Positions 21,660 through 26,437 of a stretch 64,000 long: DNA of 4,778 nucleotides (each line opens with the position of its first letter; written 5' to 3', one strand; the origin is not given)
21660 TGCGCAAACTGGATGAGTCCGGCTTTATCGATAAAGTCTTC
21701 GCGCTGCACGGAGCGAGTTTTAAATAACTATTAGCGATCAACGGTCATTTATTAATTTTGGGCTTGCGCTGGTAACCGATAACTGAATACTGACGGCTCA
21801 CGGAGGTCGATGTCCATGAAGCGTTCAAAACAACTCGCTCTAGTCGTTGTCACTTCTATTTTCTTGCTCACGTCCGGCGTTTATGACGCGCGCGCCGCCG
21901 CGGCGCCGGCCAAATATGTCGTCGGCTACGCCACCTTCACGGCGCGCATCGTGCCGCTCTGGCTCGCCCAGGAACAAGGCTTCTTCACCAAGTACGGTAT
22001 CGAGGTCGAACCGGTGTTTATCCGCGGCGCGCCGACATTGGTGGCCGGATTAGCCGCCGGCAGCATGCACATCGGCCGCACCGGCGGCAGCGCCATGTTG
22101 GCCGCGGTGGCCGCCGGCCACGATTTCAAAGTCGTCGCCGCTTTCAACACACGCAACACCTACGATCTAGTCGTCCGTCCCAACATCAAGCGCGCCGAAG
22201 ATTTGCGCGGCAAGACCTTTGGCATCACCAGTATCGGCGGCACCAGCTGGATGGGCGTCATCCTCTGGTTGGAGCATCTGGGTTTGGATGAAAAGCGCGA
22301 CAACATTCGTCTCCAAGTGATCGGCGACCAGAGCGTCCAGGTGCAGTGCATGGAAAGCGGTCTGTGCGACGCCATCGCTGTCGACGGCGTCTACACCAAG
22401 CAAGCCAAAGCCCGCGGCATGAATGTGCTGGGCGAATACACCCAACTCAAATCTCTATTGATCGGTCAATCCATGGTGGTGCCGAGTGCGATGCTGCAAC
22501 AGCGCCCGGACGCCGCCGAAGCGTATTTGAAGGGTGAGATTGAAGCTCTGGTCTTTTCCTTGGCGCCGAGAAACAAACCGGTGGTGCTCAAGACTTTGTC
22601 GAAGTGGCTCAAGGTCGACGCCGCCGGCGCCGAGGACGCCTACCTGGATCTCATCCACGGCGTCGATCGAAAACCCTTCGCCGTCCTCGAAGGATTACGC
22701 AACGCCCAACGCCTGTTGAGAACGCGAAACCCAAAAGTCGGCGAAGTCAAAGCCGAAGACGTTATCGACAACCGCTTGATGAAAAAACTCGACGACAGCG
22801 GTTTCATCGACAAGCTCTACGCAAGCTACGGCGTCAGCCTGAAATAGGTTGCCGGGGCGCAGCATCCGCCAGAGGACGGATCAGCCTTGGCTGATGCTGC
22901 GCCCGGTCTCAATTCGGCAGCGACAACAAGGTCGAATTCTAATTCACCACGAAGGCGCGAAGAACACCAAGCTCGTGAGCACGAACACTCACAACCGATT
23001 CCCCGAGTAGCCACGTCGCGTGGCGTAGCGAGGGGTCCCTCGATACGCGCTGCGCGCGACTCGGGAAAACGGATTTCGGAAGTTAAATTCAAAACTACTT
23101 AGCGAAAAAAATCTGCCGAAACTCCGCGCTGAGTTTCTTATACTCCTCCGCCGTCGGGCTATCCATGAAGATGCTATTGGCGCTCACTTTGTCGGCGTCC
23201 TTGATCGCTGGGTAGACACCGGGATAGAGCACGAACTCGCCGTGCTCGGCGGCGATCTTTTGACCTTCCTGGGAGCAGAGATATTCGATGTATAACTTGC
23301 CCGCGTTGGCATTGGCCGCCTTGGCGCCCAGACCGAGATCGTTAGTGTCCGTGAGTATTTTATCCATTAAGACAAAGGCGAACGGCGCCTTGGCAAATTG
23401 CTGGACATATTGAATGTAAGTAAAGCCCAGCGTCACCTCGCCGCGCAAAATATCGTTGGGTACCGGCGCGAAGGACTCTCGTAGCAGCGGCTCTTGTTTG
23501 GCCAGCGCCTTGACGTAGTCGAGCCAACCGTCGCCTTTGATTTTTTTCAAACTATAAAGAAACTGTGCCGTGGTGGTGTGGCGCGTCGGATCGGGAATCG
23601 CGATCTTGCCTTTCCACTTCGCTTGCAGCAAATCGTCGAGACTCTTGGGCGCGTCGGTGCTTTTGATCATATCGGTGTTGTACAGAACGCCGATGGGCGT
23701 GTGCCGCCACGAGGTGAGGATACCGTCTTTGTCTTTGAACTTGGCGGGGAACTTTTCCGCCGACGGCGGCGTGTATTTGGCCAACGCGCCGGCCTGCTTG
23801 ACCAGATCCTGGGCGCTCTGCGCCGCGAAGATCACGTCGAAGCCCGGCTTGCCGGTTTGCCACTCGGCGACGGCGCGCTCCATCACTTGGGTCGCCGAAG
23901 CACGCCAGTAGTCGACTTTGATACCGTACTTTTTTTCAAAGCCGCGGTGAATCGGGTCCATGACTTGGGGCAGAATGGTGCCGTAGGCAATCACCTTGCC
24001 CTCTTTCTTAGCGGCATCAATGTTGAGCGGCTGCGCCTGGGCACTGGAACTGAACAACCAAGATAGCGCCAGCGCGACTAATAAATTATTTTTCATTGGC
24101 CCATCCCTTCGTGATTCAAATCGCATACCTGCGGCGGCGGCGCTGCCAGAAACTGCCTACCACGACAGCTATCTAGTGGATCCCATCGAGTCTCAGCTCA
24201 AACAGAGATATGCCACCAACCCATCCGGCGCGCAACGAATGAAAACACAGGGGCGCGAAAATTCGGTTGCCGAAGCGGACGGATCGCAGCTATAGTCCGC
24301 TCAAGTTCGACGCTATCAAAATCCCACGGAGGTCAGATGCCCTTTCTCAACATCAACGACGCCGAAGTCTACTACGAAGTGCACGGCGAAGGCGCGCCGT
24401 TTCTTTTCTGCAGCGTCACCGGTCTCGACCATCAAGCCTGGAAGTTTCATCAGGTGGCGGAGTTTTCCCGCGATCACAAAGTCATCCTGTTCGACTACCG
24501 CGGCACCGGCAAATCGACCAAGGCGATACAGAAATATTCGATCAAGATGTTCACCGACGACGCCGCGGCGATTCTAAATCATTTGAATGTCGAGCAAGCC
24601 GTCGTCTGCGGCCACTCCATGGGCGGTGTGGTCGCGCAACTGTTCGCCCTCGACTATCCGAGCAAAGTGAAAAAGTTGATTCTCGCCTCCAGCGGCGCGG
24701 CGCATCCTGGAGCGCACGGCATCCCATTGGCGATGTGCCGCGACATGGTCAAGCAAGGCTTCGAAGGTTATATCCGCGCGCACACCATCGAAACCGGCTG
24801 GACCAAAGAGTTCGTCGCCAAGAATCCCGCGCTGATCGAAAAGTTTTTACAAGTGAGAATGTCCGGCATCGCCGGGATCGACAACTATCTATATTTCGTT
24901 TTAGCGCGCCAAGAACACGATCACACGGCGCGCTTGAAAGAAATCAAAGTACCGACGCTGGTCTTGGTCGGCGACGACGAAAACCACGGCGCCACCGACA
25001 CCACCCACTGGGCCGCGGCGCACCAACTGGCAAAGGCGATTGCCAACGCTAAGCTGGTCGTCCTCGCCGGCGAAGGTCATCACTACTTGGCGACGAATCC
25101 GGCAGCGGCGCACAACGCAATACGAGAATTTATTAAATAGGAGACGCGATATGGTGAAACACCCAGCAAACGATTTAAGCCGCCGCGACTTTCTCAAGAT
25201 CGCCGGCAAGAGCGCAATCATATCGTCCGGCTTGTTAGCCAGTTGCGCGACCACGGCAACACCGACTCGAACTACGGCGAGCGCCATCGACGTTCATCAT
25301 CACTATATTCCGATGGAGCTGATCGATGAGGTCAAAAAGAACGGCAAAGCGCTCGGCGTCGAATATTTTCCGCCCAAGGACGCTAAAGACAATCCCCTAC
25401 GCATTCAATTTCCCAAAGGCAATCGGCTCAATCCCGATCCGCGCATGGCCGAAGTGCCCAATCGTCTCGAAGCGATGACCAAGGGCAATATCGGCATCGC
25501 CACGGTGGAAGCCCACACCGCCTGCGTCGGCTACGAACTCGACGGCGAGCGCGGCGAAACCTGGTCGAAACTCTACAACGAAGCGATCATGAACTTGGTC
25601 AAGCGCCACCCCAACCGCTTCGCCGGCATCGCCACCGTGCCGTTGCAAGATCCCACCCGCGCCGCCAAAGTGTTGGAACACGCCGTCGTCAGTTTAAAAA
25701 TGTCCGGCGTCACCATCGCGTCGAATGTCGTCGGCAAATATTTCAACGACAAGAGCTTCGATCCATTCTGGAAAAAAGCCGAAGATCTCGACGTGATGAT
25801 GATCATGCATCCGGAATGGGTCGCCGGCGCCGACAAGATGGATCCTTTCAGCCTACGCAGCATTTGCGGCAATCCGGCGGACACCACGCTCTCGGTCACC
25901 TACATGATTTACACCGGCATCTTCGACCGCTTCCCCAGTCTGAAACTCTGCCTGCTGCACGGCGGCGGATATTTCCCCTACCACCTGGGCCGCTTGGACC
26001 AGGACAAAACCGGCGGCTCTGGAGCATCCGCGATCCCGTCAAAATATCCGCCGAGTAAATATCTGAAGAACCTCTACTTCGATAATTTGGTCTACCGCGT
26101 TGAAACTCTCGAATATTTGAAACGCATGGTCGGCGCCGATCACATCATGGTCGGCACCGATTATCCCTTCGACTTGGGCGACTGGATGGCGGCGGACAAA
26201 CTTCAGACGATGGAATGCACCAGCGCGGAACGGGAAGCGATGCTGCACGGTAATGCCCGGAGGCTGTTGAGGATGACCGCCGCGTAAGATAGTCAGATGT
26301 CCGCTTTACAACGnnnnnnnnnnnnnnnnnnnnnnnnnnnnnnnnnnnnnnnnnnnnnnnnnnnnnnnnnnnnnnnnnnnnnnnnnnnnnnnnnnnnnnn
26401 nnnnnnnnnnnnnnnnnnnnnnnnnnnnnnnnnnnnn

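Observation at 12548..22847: Head-to-tail array of eight orphan NMT1/SsuA-like binding proteins; 14 copies in 64 kb and no cognate permease or ATPase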

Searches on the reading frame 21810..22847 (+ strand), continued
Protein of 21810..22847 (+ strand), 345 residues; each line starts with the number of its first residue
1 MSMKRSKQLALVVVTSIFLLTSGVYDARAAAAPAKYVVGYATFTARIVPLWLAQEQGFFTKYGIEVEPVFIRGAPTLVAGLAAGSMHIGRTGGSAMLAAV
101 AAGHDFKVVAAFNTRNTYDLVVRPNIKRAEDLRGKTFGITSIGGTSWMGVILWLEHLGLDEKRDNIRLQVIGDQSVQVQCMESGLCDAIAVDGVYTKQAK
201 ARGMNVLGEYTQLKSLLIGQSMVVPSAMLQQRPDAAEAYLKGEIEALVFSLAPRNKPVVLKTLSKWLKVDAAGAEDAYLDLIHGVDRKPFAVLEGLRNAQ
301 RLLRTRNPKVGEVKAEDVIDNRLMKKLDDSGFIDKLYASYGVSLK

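Call 83: search_protein_families(library=ncbifam, proteins=[L049:11882-12877:+, L065:288-1364:+, L056:4968-6647:+, L056:6724-7971:+], max_evalue=0.00001)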
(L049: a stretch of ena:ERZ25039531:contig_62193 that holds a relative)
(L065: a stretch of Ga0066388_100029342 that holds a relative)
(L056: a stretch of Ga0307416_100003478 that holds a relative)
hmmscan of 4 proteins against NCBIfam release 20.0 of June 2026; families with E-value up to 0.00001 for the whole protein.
L049:11882-12877:+ (331 aa): 5 families
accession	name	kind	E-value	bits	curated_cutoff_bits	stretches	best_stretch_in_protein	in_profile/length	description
TIGR01728.1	SsuA_fam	subfamily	1.1e-27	97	163.5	1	32-312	2-276/290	aliphatic sulfonate ABC transporter substrate-binding protein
TIGR02122.1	TRAP_TAXI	subfamily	1.3e-13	50.5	84.35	1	100-205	110-216/320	TAXI family TRAP transporter solute-binding subunit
TIGR01729.1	taurine_ABC_bnd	equivalog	1.3e-10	41.2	304.25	1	56-256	23-218/300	taurine ABC transporter substrate-binding protein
TIGR01098.1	3A0109s03R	subfamily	1.5e-07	31.1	112.05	1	60-217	64-226/253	phosphate/phosphite/phosphonate ABC transporter substrate-binding protein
NF008588.0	PRK11553.1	subfamily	2.2e-06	26.9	299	1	7-185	5-181/319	aliphatic sulfonate ABC transporter substrate-binding protein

L065:288-1364:+ (358 aa): 4 families
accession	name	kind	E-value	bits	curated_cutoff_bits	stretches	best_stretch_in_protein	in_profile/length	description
TIGR01728.1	SsuA_fam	subfamily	2.3e-18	66.4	163.5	1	60-290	10-240/290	aliphatic sulfonate ABC transporter substrate-binding protein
TIGR01729.1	taurine_ABC_bnd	equivalog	4.5e-08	32.9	304.25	1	81-262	30-211/300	taurine ABC transporter substrate-binding protein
NF008553.0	PRK11480.1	equivalog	6.6e-08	32.1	490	1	40-265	17-236/320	taurine ABC transporter substrate-binding protein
NF040735.1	SBP_SaoX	equivalog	4.6e-06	26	300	1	66-263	20-217/330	ABC transporter substrate-binding subunit SaoX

L056:4968-6647:+ (559 aa): 53 families (the best 25 are shown)
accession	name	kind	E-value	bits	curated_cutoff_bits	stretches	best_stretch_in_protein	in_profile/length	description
NF004807.0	PRK06154.1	equivalog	1e-137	460.2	607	1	4-543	20-552/565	thiamine pyrophosphate-requiring protein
TIGR00118.1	acolac_lg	equivalog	1.6e-118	396.6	538.35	1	6-546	3-535/557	biosynthetic-type acetolactate synthase large subunit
NF006052.0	PRK08199.1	subfamily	8.8e-110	367.6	539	1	5-547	9-539/559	thiamine pyrophosphate protein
NF004919.0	PRK06276.1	equivalog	2.9e-109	366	866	1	5-549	2-542/582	acetolactate synthase large subunit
NF004710.0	PRK06048.1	equivalog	1.4e-102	344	976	1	3-546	7-538/561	acetolactate synthase large subunit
NF006187.0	PRK08322.1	equivalog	2.5e-100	336.5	509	1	5-545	3-528/548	acetolactate synthase large subunit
NF006319.0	PRK08527.1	equivalog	1.5e-97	327.3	905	1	6-547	6-540/565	acetolactate synthase large subunit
NF006524.0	PRK08978.1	equivalog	1.3e-96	324.1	738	1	7-546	4-525/548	acetolactate synthase 2 catalytic subunit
NF005860.0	PRK07789.1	equivalog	8.7e-96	321.6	881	1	5-534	35-566/615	acetolactate synthase large subunit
NF005651.0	PRK07418.1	subfamily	1e-95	321.3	942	1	5-546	20-560/617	acetolactate synthase large subunit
NF006016.1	PRK08155.1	equivalog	1.3e-93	314.4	870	1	6-545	5-532/554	acetolactate synthase large subunit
NF006122.0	PRK08266.1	subfamily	4.3e-93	312.6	571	1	7-554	7-534/543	hypothetical protein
NF004772.0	PRK06112.1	subfamily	6.8e-93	311.9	673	1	4-545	14-559/578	acetolactate synthase catalytic subunit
NF005039.0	PRK06456.1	equivalog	2.2e-90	303.8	868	1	5-545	3-544/572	acetolactate synthase large subunit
NF005228.0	PRK06725.1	equivalog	6.1e-90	302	991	1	4-546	16-546/571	acetolactate synthase large subunit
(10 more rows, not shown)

L056:6724-7971:+ (415 aa): 12 families
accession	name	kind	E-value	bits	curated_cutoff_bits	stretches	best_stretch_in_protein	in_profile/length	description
NF011173.0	PRK14575.1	equivalog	3.8e-31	108.4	850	1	9-402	15-395/406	putative peptidase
NF011174.0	PRK14576.1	subfamily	3.3e-30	105.3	487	1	13-407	19-399/405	putative endopeptidase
NF011720.0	PRK15173.1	subfamily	2.9e-26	92.3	420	1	153-402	91-332/343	peptidase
NF040821.1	dipep_PepQ_Arch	equivalog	5.3e-18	65.1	630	1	170-408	115-344/346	Xaa-Pro dipeptidase PepQ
NF007310.0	PRK09795.1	equivalog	5.2e-17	61.7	393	1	168-406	118-352/361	aminopeptidase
TIGR00500.1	met_pdase_I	equivalog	1e-15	58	171.35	1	177-385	3-219/247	type I methionyl aminopeptidase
NF008131.0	PRK10879.1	equivalog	1.8e-13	50.1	465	1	162-315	158-315/438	Xaa-Pro aminopeptidase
NF008970.0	PRK12318.1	equivalog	3.1e-13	49.6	267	1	246-376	123-242/291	methionyl aminopeptidase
NF043017.1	DimsulpropLyDddP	equivalog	1.2e-09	37.4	600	1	165-403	193-434/443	dimethylsulfonioproprionate lyase DddP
TIGR02993.1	ectoine_eutD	equivalog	3.1e-09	36.4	613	1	125-404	104-382/391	ectoine hydrolase DoeA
NF038259.1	ectoine_DoeA_2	exception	1.3e-08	34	575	1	122-311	96-290/386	ectoine hydrolase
TIGR00495.1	crvDNA_42K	hypoth_equivalog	6.9e-07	28.3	430.05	0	181-307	18-157/383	ErbB3-binding protein EBP1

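Call 100: search_protein_representatives(protein=window:21810-22847:+)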
Query: 345 residues. Proteins with E-value up to 0.001 (for the whole library): 10765; up to 1e-10: 2895; up to 1e-30: 169. The best 150 are listed.
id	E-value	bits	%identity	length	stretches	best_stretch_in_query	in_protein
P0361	6.1e-130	449.2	60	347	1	18-345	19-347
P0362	1.2e-96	339.9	75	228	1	27-221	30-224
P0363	5.3e-83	295.0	43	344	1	16-342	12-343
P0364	5.7e-75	268.6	61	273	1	28-222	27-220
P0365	9.6e-71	254.7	83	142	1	205-345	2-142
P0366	3.8e-70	252.7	42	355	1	15-339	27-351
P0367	9.5e-69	248.2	53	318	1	21-228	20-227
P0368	4.5e-68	245.9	38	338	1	13-342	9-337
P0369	6.6e-67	242.1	63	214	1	122-293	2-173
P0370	1.4e-65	237.7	39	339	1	17-337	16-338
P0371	1.1e-64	234.9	39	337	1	20-338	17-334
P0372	1.4e-64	234.4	43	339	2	26-270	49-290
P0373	2.6e-64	233.6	82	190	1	27-154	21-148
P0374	2.7e-63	230.2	38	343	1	12-342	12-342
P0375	9.4e-63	228.5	49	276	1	17-257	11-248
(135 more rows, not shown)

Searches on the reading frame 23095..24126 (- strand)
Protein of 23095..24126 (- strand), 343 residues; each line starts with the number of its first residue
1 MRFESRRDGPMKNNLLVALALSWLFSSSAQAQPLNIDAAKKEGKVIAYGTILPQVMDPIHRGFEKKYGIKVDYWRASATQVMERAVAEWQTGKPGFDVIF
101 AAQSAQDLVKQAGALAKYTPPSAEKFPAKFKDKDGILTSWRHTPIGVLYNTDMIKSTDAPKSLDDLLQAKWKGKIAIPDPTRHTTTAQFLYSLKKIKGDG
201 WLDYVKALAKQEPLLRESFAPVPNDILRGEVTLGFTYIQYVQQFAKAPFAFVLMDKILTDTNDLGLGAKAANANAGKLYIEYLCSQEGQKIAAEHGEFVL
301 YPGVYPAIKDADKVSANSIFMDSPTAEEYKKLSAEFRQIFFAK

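Call 4: search_protein_families(library=pfam, proteins=[window:23095-24126:-])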
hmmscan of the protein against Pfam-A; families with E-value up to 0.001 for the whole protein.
window:23095-24126:- (343 aa): 4 families
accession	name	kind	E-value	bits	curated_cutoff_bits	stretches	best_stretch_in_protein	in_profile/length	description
PF13416.11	SBP_bac_8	-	8.2e-21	75.4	27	1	63-315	6-272/279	Bacterial extracellular solute-binding protein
PF13343.11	SBP_bac_6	-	6.5e-19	68.8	24.6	1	94-310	10-226/245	Bacterial extracellular solute-binding protein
PF13531.11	SBP_bac_11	-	1.3e-18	68.1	25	1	47-296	4-225/227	Bacterial extracellular solute-binding protein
PF01547.30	SBP_bac_1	-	3e-12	47.6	26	1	56-290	11-307/307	Bacterial extracellular solute-binding protein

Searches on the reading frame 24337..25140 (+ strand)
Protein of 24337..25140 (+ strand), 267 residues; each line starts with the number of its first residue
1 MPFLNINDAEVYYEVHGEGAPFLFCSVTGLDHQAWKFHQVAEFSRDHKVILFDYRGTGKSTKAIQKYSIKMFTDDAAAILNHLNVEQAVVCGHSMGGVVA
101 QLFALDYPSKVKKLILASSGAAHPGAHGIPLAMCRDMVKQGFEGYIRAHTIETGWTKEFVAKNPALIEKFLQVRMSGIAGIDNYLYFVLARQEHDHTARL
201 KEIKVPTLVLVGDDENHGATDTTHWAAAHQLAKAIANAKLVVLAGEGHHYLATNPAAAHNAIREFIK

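Call 6: search_protein_families(library=pfam, proteins=[window:24337-25140:+])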
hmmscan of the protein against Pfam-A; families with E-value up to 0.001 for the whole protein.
window:24337-25140:+ (267 aa): 9 families
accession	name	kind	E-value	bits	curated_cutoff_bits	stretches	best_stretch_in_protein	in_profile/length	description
PF00561.26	Abhydrolase_1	-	1.8e-23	83.9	25.8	1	35-252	14-242/245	alpha/beta hydrolase fold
PF12146.15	Hydrolase_4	-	7e-20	71.8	27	1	28-248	11-232/239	Serine aminopeptidase, S33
PF12697.13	Abhydrolase_6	-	3.2e-16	61.1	26.3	1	16-257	5-213/217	Alpha/beta hydrolase family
PF03096.20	Ndr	-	8e-11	41.6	23.3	1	65-267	78-277/283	Ndr family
PF12695.13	Abhydrolase_5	-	2.3e-05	24.7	27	1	73-119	43-89/164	Alpha/beta hydrolase family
PF00756.26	Esterase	-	0.00015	22.1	22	1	85-124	112-152/251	Putative esterase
PF20408.4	Abhydrolase_11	-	0.00048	20.3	27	0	43-106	28-96/193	Alpha/beta hydrolase domain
PF07819.20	PGAP1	-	0.00055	20.2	24.3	1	84-121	89-129/233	PGAP1-like alpha/beta domain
PF01764.32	Lipase_3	-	0.00073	19.9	22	0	87-111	64-88/140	Lipase (class 3)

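Call 65: search_solved_structures(query=window:24337-25140:+, max_evalue=1e-8)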
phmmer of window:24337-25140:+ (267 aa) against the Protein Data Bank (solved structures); distinct sequences matched with E-value up to 1e-8: 61 (the best 60 are shown).
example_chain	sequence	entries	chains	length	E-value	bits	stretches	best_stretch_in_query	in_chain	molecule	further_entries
6eb3_A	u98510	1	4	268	1.1e-29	106.9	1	3-265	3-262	Est1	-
8v16_C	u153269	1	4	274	1.2e-29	106.8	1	3-265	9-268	Esterase 1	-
5egn_A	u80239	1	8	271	2.1e-23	86.4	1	1-122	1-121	Esterase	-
4uhh_A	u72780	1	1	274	8.4e-17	64.7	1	8-266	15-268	ESTERASE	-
3fob_A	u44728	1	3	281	8.4e-17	64.7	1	9-266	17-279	Bromoperoxidase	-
4uhc_A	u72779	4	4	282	9.2e-17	64.6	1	8-266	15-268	ESTERASE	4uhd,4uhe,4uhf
2xua_A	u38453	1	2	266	7e-16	61.7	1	1-244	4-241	3-OXOADIPATE ENOL-LACTONASE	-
3hi4_A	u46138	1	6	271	1.2e-15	60.9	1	7-258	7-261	Arylesterase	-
3hea_A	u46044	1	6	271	1.2e-15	60.9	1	7-258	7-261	Arylesterase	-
3ia2_A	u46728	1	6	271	2.3e-15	60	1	7-258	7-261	Arylesterase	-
3t4u_A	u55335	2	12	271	2.3e-15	60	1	7-258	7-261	Arylesterase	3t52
1va4_A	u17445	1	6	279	2.5e-15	59.8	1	7-258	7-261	Arylesterase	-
8pi1_A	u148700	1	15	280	4.2e-15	59.1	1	7-258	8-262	Arylesterase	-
1a8s_A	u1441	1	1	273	5.9e-14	55.4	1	7-228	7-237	CHLOROPEROXIDASE F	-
1a88_A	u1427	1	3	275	5.9e-14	55.4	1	11-267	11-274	CHLOROPEROXIDASE L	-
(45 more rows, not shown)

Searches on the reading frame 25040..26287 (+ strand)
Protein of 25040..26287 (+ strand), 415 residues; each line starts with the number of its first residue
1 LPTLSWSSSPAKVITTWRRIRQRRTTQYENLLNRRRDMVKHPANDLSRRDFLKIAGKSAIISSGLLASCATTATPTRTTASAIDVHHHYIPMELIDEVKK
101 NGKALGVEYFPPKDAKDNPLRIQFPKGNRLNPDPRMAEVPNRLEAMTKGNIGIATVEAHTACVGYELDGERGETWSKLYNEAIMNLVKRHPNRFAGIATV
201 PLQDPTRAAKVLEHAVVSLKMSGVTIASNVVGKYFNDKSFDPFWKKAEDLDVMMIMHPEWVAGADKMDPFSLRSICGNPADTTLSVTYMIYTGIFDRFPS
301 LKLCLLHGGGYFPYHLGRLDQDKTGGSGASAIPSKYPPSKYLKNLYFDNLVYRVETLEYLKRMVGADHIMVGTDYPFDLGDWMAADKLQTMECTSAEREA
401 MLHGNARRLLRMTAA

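Call 6: search_protein_families(library=pfam, proteins=[window:25040-26287:+])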
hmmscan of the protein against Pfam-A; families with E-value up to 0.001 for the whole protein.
window:25040-26287:+ (415 aa): 1 family
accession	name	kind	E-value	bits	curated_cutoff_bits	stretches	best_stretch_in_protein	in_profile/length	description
PF04909.20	Amidohydro_2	-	1.4e-37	130.5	26.4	1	83-411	1-288/289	Amidohydrolase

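Call 24: search_protein_families(library=ncbifam, proteins=[window:25040-26287:+], max_evalue=0.01)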
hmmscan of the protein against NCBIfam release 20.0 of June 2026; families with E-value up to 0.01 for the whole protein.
window:25040-26287:+ (415 aa): 0 families

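Call 64: search_solved_structures(query=window:25148-26287:+, max_evalue=0.001)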
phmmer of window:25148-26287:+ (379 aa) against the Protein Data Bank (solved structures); distinct sequences matched with E-value up to 0.001: 45.
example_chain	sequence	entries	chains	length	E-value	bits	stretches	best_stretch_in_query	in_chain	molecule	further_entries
4ofc_A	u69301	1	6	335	9.5e-40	139.7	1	47-374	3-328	2-amino-3-carboxymuconate-6-semialdehyde decarboxylase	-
2wm1_A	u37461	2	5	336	9.6e-40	139.7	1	47-374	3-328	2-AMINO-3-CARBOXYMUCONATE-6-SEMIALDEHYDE DECARBOXYLASE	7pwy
4igm_A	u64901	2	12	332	9.7e-40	139.7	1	47-373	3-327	2-amino-3-carboxymuconate-6-semialdehyde decarboxylase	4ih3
4ign_A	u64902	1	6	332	1.5e-39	139.1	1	47-373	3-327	2-amino-3-carboxymuconate-6-semialdehyde decarboxylase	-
8yt2_A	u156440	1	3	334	2.1e-36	128.7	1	47-374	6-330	2-amino-3-carboxymuconate 6-semialdehyde decarboxylase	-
2hbv_A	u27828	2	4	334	7.6e-36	126.9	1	47-374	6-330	2-amino-3-carboxymuconate 6-semialdehyde decarboxylase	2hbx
6mgs_A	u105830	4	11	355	7.9e-36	126.8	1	46-374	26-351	2-amino-3-carboxymuconate 6-semialdehyde decarboxylase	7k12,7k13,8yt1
4ifk_B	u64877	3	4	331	9.6e-36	126.5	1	47-374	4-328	2-amino-3-carboxymuconate 6-semialdehyde decarboxylase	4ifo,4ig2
6mgt_A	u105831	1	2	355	1.1e-35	126.4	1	46-374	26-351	2-amino-3-carboxymuconate 6-semialdehyde decarboxylase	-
4era_A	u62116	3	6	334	5.2e-35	124.1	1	47-374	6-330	2-amino-3-carboxymuconate 6-semialdehyde decarboxylase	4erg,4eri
4ifk_A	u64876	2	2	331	6.6e-35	123.8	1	47-374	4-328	2-amino-3-carboxymuconate 6-semialdehyde decarboxylase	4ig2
4ifr_A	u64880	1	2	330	7.4e-35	123.6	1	47-374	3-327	2-amino-3-carboxymuconate 6-semialdehyde decarboxylase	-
4epk_A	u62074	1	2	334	1.9e-34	122.3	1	47-374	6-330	2-amino-3-carboxymuconate 6-semialdehyde decarboxylase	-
4icm_A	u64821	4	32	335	9.1e-27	97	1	124-377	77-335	5-carboxyvanillate decarboxylase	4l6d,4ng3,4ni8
3s4t_A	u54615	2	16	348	3.6e-25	91.8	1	107-377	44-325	Amidohydrolase 2 | Gamma-resorcylate decarboxylase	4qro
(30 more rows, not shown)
